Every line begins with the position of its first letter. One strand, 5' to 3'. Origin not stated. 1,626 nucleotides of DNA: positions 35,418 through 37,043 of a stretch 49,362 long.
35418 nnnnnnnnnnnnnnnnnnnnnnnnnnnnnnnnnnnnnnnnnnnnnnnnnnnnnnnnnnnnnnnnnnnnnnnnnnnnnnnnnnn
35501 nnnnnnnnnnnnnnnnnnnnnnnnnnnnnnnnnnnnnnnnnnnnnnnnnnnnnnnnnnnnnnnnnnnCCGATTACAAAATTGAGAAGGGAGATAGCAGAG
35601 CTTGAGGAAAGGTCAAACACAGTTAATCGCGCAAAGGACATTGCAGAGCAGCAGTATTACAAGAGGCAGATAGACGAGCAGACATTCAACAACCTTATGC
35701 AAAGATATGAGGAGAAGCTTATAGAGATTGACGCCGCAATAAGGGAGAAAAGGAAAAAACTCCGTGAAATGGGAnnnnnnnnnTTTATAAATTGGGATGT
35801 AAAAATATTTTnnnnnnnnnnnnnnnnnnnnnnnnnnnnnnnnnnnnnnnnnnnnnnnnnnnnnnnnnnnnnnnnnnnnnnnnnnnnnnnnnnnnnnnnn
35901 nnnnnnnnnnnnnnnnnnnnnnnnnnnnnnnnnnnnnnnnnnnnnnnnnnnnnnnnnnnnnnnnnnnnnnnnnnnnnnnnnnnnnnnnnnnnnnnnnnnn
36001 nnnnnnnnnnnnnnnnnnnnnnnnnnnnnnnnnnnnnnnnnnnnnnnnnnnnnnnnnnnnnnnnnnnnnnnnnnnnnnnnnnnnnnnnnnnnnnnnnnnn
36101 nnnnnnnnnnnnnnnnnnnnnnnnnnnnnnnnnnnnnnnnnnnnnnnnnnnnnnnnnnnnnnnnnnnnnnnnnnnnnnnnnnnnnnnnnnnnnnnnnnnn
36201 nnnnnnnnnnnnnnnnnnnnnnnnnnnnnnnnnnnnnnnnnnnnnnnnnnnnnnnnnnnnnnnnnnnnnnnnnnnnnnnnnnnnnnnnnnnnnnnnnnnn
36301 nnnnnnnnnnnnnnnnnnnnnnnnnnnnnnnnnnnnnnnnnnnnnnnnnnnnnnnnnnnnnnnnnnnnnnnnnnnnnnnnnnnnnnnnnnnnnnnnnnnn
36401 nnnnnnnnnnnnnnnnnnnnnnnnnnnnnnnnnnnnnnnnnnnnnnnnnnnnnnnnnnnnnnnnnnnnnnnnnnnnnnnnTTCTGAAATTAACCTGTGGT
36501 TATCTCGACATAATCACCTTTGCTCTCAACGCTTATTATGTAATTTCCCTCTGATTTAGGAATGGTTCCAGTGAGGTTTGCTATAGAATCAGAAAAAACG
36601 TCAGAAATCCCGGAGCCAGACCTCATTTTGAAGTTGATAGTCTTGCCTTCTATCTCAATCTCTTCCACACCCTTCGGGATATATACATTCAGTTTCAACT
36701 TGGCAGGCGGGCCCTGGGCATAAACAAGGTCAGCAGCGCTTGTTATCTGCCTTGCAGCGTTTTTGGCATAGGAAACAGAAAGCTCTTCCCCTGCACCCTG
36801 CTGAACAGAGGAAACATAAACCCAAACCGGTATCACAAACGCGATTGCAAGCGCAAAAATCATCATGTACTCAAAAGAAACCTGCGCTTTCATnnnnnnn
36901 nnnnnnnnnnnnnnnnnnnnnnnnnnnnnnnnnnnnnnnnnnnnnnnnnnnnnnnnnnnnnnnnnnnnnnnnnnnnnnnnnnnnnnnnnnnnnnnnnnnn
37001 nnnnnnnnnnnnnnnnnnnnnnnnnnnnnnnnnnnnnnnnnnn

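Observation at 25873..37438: Type IV pilus-like operon divergently coupled to a giant adhesin-like protein and a KaiC/ArlH-like ATPase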

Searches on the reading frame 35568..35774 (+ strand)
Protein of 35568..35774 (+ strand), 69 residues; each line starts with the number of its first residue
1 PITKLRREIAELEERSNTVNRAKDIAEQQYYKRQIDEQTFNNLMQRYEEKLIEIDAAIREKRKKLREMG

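Call 65: find_related_loci(query=A3, collection=metagenome_contigs, flank=6000)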
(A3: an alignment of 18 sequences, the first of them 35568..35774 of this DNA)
Query A3 (69 aa) in metagenome_contigs; peptide patterns used: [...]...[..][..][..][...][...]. (x = any residue, [..] = any of these).
377 stretches matched a pattern; 16 encode a relative of the query (tblastn E <= 1e-3); 16 distinct loci.
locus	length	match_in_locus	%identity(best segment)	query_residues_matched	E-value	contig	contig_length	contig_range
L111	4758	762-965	69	1-68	2e-28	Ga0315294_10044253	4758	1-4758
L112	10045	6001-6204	69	1-68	1e-27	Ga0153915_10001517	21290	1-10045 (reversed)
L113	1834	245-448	69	1-68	2e-27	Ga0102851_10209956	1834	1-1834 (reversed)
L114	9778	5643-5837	71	1-65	3e-26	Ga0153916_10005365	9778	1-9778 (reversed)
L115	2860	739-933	68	1-65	1e-24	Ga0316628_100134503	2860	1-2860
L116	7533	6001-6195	51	1-65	2e-18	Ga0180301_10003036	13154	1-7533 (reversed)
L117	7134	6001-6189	46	3-65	3e-15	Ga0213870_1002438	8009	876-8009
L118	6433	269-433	45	5-59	4e-13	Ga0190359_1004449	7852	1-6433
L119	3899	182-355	42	10-69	2e-10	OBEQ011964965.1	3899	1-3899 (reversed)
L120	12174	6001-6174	40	8-65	2e-10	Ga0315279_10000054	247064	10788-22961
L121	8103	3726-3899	33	3-60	6e-8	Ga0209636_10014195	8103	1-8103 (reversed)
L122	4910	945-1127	28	1-61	2e-7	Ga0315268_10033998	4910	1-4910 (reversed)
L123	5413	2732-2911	30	4-63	5e-7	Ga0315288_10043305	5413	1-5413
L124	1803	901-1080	35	1-60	2e-6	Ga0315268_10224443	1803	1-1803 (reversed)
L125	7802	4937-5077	49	12-58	5e-6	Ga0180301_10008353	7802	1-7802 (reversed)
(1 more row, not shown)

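Call 79: search_solved_structures(query=A3, max_evalue=10)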
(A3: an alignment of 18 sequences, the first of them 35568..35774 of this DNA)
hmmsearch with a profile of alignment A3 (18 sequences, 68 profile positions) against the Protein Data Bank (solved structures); distinct sequences matched with E-value up to 10: 22.
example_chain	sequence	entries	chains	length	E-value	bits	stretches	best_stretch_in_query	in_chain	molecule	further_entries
8v4w_A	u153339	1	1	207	0.17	14.8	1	27-62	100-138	Secreted protein 1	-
3a4k_A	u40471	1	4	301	0.17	14.8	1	6-35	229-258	Type-2 restriction enzyme HindIII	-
2e52_A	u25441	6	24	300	0.18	14.7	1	6-35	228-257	Type II restriction enzyme HindIII | Type-2 restriction enzyme HindIII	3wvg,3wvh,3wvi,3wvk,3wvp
7ok0_E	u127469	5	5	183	0.18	14.7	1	28-53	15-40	DNA-directed RNA polymerase subunit E | DNA-directed RNA polymerase subunit Rpo7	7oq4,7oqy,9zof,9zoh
6t58_A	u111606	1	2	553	0.2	14.6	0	34-47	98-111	Cellular tumor antigen p53,Protein S100-A4,Protein S100-A4,Annexin A2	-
2fml_A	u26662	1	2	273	0.29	14.1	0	33-58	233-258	MutT/nudix family protein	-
1wgw_A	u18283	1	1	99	0.76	12.7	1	35-63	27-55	'Signal Recognition Particle 54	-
3guv_A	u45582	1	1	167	0.82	12.6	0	42-66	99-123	Site-specific recombinase, resolvase family protein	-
8exz_A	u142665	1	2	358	1.2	12.1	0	28-52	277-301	Ganglioside-induced differentiation-associated protein 1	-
1ojm_A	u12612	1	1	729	1.2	12.1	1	34-60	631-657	HYALURONATE LYASE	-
1ojn_A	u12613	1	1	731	1.2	12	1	34-60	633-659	HYALURONATE LYASE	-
1c82_A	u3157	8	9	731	1.2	12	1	34-60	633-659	HYALURONATE LYASE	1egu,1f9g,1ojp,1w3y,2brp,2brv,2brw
9h3g_BB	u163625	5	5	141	1.3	11.9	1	15-46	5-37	Small ribosomal subunit protein eS17w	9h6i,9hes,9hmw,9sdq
1ojo_A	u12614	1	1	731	1.5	11.8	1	34-60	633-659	HYALURONATE LYASE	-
6xu6_AR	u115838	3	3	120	1.8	11.5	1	15-43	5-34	40S ribosomal protein S17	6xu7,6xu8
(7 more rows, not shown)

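Call 80: search_protein_families(library=pfam, alignment_id=A3, max_evalue=1)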
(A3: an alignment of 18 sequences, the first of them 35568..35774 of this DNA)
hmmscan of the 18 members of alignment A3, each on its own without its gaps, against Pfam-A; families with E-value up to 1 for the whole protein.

A. member 1, window:35568-35774:+ (69 aa): 3 families
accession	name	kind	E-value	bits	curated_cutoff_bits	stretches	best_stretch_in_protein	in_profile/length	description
PF08702.15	Fib_alpha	-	0.081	13.6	29.9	1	2-65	37-104/143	Fibrinogen alpha/beta chain family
PF12761.13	End3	-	0.14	12.7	25.2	1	3-57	17-74/115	Actin cytoskeleton-regulatory complex protein END3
PF25600.1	TRIM_CC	-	0.21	11.9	30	0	7-64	6-57/142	TRIM protein coiled-coil region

B. families by the number of members that match (of 18 scanned): 62 families (the first 25 are shown)
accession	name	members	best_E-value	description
PF25764.1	KIF21A_4th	4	0.0011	KIF21A-like domain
PF02881.24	SRP54_N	4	0.0022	SRP54-type protein, helical bundle domain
PF08912.16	Rho_Binding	3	0.0065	Rho Binding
PF10805.13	DUF2730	3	0.011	Protein of unknown function (DUF2730)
PF17675.6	APG6_N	2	0.0011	Apg6 coiled-coil region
PF21121.2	Nup49_C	2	0.0074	Nucleoporin Nup49 C-terminal helical region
PF13040.11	Fur_reg_FbpB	1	0.0021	Fur-regulated basic protein B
PF14942.11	Muted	1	0.0034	Organelle biogenesis, Muted-like protein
PF02520.22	ANIS5_cation-bd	1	0.0055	SXP/RAL-2 family protein Ani s 5-like, metal-binding domain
PF05911.16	FPP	1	0.0078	Filament-like plant protein, long coiled-coil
PF10443.15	RNA12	1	0.01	RNA12 protein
PF04871.18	Uso1_p115_C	1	0.012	Uso1 / p115 like vesicle tethering protein, C terminal region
PF22041.1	GST_C_7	1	0.015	Glutathione S-transferase, C-terminal domain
PF14966.11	DNA_repr_REX1B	1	0.015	DNA repair REX1-B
PF17944.6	Arg_decarbox_C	1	0.018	Arginine decarboxylase C-terminal helical extension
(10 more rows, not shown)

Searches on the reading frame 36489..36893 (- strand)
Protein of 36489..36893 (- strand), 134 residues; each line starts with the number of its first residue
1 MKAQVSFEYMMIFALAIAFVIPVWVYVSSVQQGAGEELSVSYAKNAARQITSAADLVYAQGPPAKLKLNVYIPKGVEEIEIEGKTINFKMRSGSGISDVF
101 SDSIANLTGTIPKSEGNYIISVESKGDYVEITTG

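Call 3: search_protein_families(library=pfam, proteins=[window:36489-36893:-], max_evalue=0.1)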
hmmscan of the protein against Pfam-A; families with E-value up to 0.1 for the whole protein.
window:36489-36893:- (134 aa): 2 families
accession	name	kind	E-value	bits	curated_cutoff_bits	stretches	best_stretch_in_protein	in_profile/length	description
PF23928.1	DUF7266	-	0.0029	17.8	27.6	1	11-131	17-142/145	Family of unknown function (DUF7266)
PF04021.17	Class_IIIsignal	-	0.01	16.2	23.7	1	2-20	2-20/27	Class III signal peptide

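Call 4: search_protein_families(library=ncbifam, proteins=[window:36489-36893:-], max_evalue=0.1)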
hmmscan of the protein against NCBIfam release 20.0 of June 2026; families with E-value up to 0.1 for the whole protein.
window:36489-36893:- (134 aa): 0 families

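Call 83: search_protein_families(library=ncbifam, proteins=[window:36489-36893:-], max_evalue=5)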
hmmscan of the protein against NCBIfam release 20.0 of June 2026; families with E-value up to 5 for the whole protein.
window:36489-36893:- (134 aa): 0 families
